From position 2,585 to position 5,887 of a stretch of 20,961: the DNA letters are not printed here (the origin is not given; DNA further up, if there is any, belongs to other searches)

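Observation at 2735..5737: P-type ATPase with an intact motor but a rebuilt, nearly charge-free transport site (M4 PINIP, M6 His)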

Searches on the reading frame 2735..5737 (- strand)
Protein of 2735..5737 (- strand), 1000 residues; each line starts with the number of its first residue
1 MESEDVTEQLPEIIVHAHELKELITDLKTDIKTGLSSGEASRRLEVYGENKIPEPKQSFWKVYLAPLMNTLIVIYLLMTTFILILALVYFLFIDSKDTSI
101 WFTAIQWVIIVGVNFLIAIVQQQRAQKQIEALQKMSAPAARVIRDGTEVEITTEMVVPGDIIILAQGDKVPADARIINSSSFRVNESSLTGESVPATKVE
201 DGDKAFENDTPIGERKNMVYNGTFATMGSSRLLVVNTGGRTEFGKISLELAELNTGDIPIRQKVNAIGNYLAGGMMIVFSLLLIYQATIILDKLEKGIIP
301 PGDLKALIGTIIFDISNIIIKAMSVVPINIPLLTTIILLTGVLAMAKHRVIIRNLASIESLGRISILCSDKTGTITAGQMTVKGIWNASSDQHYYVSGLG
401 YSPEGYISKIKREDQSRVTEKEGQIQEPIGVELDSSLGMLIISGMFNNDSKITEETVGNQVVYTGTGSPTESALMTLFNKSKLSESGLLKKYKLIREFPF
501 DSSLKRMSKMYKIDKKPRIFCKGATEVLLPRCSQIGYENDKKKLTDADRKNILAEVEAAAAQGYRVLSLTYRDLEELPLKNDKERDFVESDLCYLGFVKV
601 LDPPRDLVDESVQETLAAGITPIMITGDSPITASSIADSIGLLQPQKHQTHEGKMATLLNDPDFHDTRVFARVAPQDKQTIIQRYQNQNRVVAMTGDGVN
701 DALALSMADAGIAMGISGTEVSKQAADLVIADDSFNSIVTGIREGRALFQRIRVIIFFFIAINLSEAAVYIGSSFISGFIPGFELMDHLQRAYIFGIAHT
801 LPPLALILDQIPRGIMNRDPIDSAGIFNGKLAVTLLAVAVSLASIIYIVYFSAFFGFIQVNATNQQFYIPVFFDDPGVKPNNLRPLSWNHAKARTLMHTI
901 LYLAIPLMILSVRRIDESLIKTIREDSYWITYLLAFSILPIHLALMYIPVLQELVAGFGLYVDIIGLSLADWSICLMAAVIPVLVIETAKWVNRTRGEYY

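Call 4: search_protein_families(library=pfam, proteins=[window:2735-5737:-], max_evalue=0.01)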
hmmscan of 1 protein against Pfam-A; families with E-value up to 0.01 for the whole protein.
window:2735-5737:- (1000 aa): 6 families
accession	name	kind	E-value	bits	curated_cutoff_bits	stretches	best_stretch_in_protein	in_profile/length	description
PF00122.25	E1-E2_ATPase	-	1.8e-39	135.5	28.1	1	134-348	1-181/181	E1-E2 ATPase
PF13246.12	Cation_ATPase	-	2.2e-17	63.3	21.7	1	448-535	4-91/91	Cation transport ATPase (P-type)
PF00689.26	Cation_ATPase_C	-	1.2e-16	61.4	27.3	1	798-992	16-175/175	Cation transporting ATPase, C-terminus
PF00702.32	Hydrolase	-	7.8e-15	56.2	26.4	1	572-708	66-190/191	haloacid dehalogenase-like hydrolase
PF00690.31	Cation_ATPase_N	-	1.5e-13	50.6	20.4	1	16-75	2-62/69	Cation transporter/ATPase, N-terminus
PF08282.18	Hydrolase_3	-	0.0014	18.9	20.9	1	680-739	194-252/255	haloacid dehalogenase-like hydrolase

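Call 5: search_protein_families(library=ncbifam, proteins=[window:2735-5737:-], max_evalue=0.01)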
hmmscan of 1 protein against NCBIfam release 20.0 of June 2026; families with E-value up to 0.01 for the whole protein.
window:2735-5737:- (1000 aa): 22 families
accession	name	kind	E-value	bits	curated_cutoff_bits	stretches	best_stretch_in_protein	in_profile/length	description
TIGR01523.1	ATPase-IID_K-Na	equivalog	1.4e-124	416.9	645.05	1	25-858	16-862/997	potassium/sodium efflux P-type ATPase, fungal-type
TIGR01522.1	ATPase-IIA2_Ca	equivalog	2.9e-121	405.8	798.3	2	441-874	360-770/854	calcium-transporting P-type ATPase, PMR1-type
TIGR01116.1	ATPase-IIA1_Ca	equivalog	2.5e-115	386.4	703.4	2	103-852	29-703/799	calcium-translocating P-type ATPase, SERCA-type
TIGR01517.1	ATPase-IIB_Ca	equivalog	4.2e-109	366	507.05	2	440-851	391-785/882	calcium-translocating P-type ATPase, PMCA-type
TIGR01106.1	ATPase-IIC_X-K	subfamily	2.1e-99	333.7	946.1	3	12-387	12-367/997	Na,H/K antiporter P-type ATPase subunit alpha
TIGR01647.1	ATPase-IIIA_H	equivalog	1.8e-90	304.2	615.5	2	34-385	1-307/755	plasma-membrane proton-efflux P-type ATPase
TIGR01524.1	ATPase-IIIB_Mg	equivalog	8e-88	295.3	610.75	2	12-390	11-362/867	magnesium-translocating P-type ATPase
NF011702.0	PRK15122.1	subfamily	5.3e-81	272.8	975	2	17-391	33-400/907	magnesium-translocating P-type ATPase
TIGR01494.1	ATPase_P-type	subfamily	7.7e-77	258.7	62.3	5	667-782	363-472/478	HAD-IC family P-type ATPase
TIGR01657.1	P-ATPase-V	hypoth_equivalog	9.5e-76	255.2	618.25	2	27-649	132-704/1055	ATP13A2 family polyamine export P-type ATPase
TIGR01525.1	ATPase-IB_hvy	subfamily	6.6e-61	206.8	346.25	3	69-388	2-272/560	heavy metal translocating P-type ATPase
TIGR01512.1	ATPase-IB2_Cd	subfamily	3.2e-46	158.1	313.5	4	668-763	366-457/494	cadmium family heavy metal-translocating P-type ATPase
TIGR01511.1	ATPase-IB1_Cu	subfamily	5.5e-45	154.2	397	4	669-764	410-501/542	copper-translocating P-type ATPase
NF008262.1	PRK11033.1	equivalog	6.5e-33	114.1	1005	3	122-201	216-294/731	zinc/cadmium/mercury/lead-transporting ATPase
TIGR01497.1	kdpB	equivalog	2.4e-32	111.8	527.9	3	607-774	450-592/675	potassium-transporting ATPase subunit KdpB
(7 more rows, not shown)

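Call 6: search_solved_structures(query=window:2735-5737:-, show_alignments=2)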
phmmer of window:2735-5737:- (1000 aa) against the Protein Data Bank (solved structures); distinct sequences matched with E-value up to 0.001: 140 (the best 60 are shown).
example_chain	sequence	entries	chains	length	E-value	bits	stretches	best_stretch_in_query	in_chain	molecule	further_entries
9euq_A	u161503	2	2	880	1.4e-104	354.6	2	466-846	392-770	Calcium-transporting ATPase lmo0841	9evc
6zhf_A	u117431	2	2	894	1.4e-104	354.6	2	466-846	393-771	Calcium-transporting ATPase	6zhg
6zhh_A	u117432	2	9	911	6.5e-103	349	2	466-846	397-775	Calcium-transporting ATPase | Calcium-transporting ATPase lmo0841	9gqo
8iwp_A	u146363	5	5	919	1.4e-90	308.2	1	21-874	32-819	Calcium-transporting ATPase type 2C member 1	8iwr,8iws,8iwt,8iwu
8iww_A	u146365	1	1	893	1.6e-90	308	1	21-874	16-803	Calcium-transporting ATPase type 2C member 1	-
7yag_A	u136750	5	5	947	1.8e-90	307.9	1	21-874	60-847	Calcium-transporting ATPase type 2C member 1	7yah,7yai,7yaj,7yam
5zmv_A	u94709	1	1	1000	6.4e-90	306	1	16-822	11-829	Sarcoplasmic/endoplasmic reticulum calcium ATPase 1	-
5zmw_A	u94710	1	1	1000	1.2e-89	305.1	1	16-822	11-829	Sarcoplasmic/endoplasmic reticulum calcium ATPase 1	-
3w5b_A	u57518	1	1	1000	1.2e-89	305.1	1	16-822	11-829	SERCA1a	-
2dqs_A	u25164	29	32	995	1.4e-89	305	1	16-822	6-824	Sarcoplasmic/endoplasmic reticulum calcium ATPase 1 | SERCA1a | SARCOPLASMIC ENDOPLASMIC RETICULUM CALCIUM ATPASE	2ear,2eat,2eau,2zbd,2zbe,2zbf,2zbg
27qy_A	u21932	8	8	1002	1.4e-89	304.9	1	16-822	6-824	Sarcoplasmic/endoplasmic reticulum calcium ATPase 1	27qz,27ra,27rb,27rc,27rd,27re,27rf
1iwo_A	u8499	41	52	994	1.4e-89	304.9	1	16-822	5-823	Sarcoplasmic/endoplasmic reticulum calcium ATPase 1 | Sarcoplasmic/endoplasmic reticulum calcium ATPase 1a | Sarcoplasmic/endoplasmic reticulum calcium ATPase 1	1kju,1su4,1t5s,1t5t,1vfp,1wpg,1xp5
4bew_A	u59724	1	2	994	1.4e-89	304.9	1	16-822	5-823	SARCOPLASMIC/ENDOPLASMIC RETICULUM CALCIUM ATPASE 1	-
8owa_A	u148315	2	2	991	1.4e-89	304.9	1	16-822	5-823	Sarcoplasmic/endoplasmic reticulum calcium ATPase 1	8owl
4nab_A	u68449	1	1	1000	1.4e-89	304.9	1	16-822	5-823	Sarcoplasmic/endoplasmic reticulum calcium ATPase 1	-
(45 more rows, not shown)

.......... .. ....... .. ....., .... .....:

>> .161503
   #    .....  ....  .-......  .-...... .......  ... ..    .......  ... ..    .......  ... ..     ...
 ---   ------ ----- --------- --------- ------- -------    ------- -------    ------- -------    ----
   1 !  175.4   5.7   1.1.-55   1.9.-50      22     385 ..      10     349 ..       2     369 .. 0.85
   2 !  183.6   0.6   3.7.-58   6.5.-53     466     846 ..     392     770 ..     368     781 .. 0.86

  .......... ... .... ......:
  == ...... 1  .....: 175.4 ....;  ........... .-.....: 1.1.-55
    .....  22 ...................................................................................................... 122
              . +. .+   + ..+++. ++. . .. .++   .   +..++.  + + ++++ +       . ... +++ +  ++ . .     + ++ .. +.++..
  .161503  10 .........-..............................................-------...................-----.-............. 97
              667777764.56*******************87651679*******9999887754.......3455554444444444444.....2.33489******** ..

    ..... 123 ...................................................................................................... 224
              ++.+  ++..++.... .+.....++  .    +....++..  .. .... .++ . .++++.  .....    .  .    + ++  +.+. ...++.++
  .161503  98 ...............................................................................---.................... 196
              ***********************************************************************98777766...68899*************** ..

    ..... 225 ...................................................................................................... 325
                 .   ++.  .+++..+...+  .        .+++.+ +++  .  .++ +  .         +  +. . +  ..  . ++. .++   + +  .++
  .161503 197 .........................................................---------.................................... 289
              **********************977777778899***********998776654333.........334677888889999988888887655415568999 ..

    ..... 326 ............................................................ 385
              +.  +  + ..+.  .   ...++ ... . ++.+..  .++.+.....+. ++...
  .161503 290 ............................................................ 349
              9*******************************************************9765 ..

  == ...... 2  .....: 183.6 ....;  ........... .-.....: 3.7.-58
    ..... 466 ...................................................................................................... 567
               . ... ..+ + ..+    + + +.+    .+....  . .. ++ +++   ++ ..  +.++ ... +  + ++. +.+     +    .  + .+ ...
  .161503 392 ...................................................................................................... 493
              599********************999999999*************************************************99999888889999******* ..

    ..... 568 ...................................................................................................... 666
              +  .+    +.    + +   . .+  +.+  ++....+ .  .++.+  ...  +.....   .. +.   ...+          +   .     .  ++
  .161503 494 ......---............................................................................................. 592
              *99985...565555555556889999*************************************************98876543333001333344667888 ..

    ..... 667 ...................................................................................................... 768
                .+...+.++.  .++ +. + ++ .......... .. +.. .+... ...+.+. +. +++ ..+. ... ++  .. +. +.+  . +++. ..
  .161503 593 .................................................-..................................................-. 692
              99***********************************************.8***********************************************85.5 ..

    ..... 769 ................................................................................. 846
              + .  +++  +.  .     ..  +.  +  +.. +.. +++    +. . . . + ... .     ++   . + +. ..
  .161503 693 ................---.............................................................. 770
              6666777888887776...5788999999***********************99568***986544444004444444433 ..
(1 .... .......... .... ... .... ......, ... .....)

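Call 8: find_homologous_proteins(query=window:2735-5737:-)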
Query window:2735-5737:- (1000 aa): 7282 proteins with E <= 0.001 among 8000 candidates; the best 120 are listed. Only proteins of 550 to 1750 residues were searched: fused or split forms outside these lengths cannot appear, so this answer is no evidence that the protein stands alone or is whole; lengths 'longer' or 'shorter' looks for them.
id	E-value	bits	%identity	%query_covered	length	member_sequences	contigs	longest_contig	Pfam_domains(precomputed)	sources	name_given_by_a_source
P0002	0.0e+0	1927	87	100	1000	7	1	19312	PF00702.33,PF13246.13,PF00689.27,PF00690.32,PF00122.26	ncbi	-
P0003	0.0e+0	1839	82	100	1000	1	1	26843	PF00702.33,PF13246.13,PF00689.27,PF00690.32,PF00122.26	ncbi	-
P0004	0.0e+0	1741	87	90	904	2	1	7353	PF00702.33,PF13246.13,PF00690.32,PF00122.26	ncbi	ncbi:MAG: cation-translocating P-type ATPase, partial [Candidatus Hodarchaeales archaeon]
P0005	0.0e+0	1684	76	100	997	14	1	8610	PF00702.33,PF13246.13,PF00689.27,PF00690.32,PF00122.26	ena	-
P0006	0.0e+0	1683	75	100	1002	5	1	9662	PF00702.33,PF13246.13,PF00689.27,PF00690.32,PF00122.26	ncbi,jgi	ncbi:MAG: cation-translocating P-type ATPase [Candidatus Hodarchaeales archaeon]|jgi:Ca2+-transporti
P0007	0.0e+0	1677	75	100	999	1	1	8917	PF00702.33,PF13246.13,PF00689.27,PF00690.32,PF00122.26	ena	-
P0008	0.0e+0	1669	76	100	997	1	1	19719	PF00702.33,PF13246.13,PF00689.27,PF00690.32,PF00122.26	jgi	jgi:Ca2+-transporting ATPase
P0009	0.0e+0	1648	74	100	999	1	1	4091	PF00702.33,PF13246.13,PF00689.27,PF00690.32,PF00122.26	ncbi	-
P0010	0.0e+0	1644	77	95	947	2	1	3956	PF00702.33,PF13246.13,PF00689.27,PF00122.26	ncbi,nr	ncbi:MAG: cation-transporting P-type ATPase, partial [Candidatus Heimdallarchaeota archaeon]|nr:cati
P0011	0.0e+0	1634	74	100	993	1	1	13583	PF00702.33,PF13246.13,PF00689.27,PF00690.32,PF00122.26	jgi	jgi:Ca2+-transporting ATPase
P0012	0.0e+0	1545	70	100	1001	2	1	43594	PF00702.33,PF13246.13,PF00689.27,PF00690.32,PF00122.26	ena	-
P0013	0.0e+0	1543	70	100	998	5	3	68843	PF00702.33,PF13246.13,PF00689.27,PF00690.32,PF00122.26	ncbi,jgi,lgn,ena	-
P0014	0.0e+0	1541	71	99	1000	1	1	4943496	PF00702.33,PF13246.13,PF00689.27,PF00690.32,PF00122.26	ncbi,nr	ncbi:MAG: cation-transporting P-type ATPase [Candidatus Heimdallarchaeota archaeon]|nr:MAG: cation-t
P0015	0.0e+0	1536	70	100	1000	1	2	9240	PF00702.33,PF13246.13,PF00689.27,PF00690.32,PF00122.26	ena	-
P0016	0.0e+0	1530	70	99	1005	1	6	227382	PF00702.33,PF13246.13,PF00689.27,PF00690.32,PF00122.26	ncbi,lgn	ncbi:MAG: cation-translocating P-type ATPase [Promethearchaeota archaeon]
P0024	0.0e+0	1473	67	100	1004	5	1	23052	PF00702.33,PF13246.13,PF00689.27,PF00690.32,PF00122.26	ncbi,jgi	ncbi:MAG: cation-translocating P-type ATPase [Candidatus Hodarchaeales archaeon]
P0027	0.0e+0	1437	65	100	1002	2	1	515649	PF00702.33,PF13246.13,PF00689.27,PF00690.32,PF00122.26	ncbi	ncbi:MAG: cation-translocating P-type ATPase [Candidatus Thorarchaeota archaeon]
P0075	1.4e-263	896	47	98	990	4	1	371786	PF00702.33,PF13246.13,PF00689.27,PF00690.32,PF00122.26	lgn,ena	-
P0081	5.1e-256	871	44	99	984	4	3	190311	PF00702.33,PF13246.13,PF00689.27,PF00690.32,PF00122.26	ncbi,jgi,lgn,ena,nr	ncbi:MAG: Calcium-transporting ATPase 1 [Candidatus Heimdallarchaeota archaeon AB_125]|nr:MAG: Calci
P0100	1.7e-245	836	43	98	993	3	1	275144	PF00702.33,PF13246.13,PF00689.27,PF00690.32,PF00122.26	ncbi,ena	-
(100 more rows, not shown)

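Call 22: search_protein_representatives(protein=window:2735-5737:-)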
Query: 1000 residues. Proteins with E-value up to 0.001 (for the whole library): 81080; up to 1e-10: 38999; up to 1e-30: 10301. The best 150 are listed.
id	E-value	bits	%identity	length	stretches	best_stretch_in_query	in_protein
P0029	0.0e+00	1435.8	65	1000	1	3-1000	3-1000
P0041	0.0e+00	1043.5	53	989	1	10-1000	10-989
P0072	1.2e-264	897.5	48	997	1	7-993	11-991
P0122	2.0e-224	764.5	45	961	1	14-1000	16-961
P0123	1.2e-222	758.6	44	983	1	9-998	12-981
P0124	4.7e-221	753.3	43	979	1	11-991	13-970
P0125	8.1e-220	749.2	43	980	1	14-1000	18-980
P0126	1.7e-214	731.6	45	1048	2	194-996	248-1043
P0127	9.7e-213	725.8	43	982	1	22-996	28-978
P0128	8.6e-205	699.5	41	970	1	24-992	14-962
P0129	2.5e-197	674.8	45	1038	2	20-586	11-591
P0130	1.5e-195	668.9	40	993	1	16-998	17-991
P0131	2.0e-190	651.9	42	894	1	104-997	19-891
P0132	1.3e-189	649.2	41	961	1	16-998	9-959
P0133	6.9e-186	636.9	43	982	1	17-999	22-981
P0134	7.8e-185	633.4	43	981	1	21-997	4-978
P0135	8.0e-185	633.4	40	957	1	18-994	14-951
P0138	1.0e-175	603.3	41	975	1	22-979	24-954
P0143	1.2e-169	583.2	37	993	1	20-992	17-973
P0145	1.4e-159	549.8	38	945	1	27-1000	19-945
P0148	2.3e-148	512.7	37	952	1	32-994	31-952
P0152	2.7e-141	489.3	38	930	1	18-990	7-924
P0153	2.9e-141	489.2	38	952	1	22-986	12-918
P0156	4.0e-132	459.0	37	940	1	18-994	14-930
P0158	2.3e-129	449.9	36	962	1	19-982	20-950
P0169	2.3e-121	423.4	36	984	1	15-857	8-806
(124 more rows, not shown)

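Call 26: find_encoding_contigs(protein=P0014, flank=6000, max_places=2)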
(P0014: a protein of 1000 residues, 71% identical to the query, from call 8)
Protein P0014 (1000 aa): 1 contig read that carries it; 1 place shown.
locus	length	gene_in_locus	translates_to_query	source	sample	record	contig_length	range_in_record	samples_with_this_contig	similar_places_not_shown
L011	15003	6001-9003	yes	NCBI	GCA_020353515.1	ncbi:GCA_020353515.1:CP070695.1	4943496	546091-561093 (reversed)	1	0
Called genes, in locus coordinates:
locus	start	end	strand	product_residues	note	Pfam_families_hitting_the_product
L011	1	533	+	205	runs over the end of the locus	PF07947:YhhN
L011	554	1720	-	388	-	PF00890:FAD_binding_2 (faint), PF01494:FAD_binding_3 (faint), PF05834:Lycopene_cycl (faint)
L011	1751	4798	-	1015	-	PF02687:FtsX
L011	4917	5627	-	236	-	PF00005:ABC_tran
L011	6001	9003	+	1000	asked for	PF00690:Cation_ATPase_N, PF00122:E1-E2_ATPase, PF13246:Cation_ATPase, PF00702:Hydrolase, PF00689:Cation_ATPase_C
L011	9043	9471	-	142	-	-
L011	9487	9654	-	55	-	-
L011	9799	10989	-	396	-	PF04389:Peptidase_M28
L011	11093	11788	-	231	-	-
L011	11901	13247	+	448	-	PF04389:Peptidase_M28 (weak), PF01546:Peptidase_M20, PF07687:M20_dimer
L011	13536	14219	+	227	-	-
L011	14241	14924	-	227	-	PF02742:Fe_dep_repr_C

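Call 27: find_encoding_contigs(protein=P0027, flank=6000, max_places=2)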
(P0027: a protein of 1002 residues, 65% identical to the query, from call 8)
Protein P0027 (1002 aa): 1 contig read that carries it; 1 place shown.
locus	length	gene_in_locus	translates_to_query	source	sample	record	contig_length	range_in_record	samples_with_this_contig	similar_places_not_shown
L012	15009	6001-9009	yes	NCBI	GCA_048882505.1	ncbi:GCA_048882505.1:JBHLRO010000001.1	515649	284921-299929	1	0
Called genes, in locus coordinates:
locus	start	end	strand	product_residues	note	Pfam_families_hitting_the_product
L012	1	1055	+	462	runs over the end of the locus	PF19290:PmbA_TldD_2nd (weak), PF19289:PmbA_TldD_3rd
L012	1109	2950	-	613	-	PF16927:HisKA_7TM, PF00512:HisKA, PF02518:HATPase_c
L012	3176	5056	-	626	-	PF16927:HisKA_7TM, PF08448:PAS_4 (weak), PF02518:HATPase_c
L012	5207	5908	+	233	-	PF07947:YhhN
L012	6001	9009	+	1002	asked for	PF00690:Cation_ATPase_N, PF00122:E1-E2_ATPase, PF13246:Cation_ATPase, PF00702:Hydrolase, PF00689:Cation_ATPase_C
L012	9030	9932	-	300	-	PF24096:DUF7379 (weak), PF00561:Abhydrolase_1 (faint), PF12697:Abhydrolase_6 (weak), PF07819:PGAP1 (weak)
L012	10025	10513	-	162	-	PF10502:Peptidase_S26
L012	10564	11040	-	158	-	PF09055:Sod_Ni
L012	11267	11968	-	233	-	PF02742:Fe_dep_repr_C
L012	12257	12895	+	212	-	PF14602:Hexapep_2 (faint), PF00132:Hexapep (weak)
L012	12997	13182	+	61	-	-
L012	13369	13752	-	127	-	PF21631:A9CJY8-like_N (weak), PF13840:ACT_7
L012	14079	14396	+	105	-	PF03795:YCII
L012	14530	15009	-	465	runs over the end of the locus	PF00206:Lyase_1, PF10415:FumaraseC_C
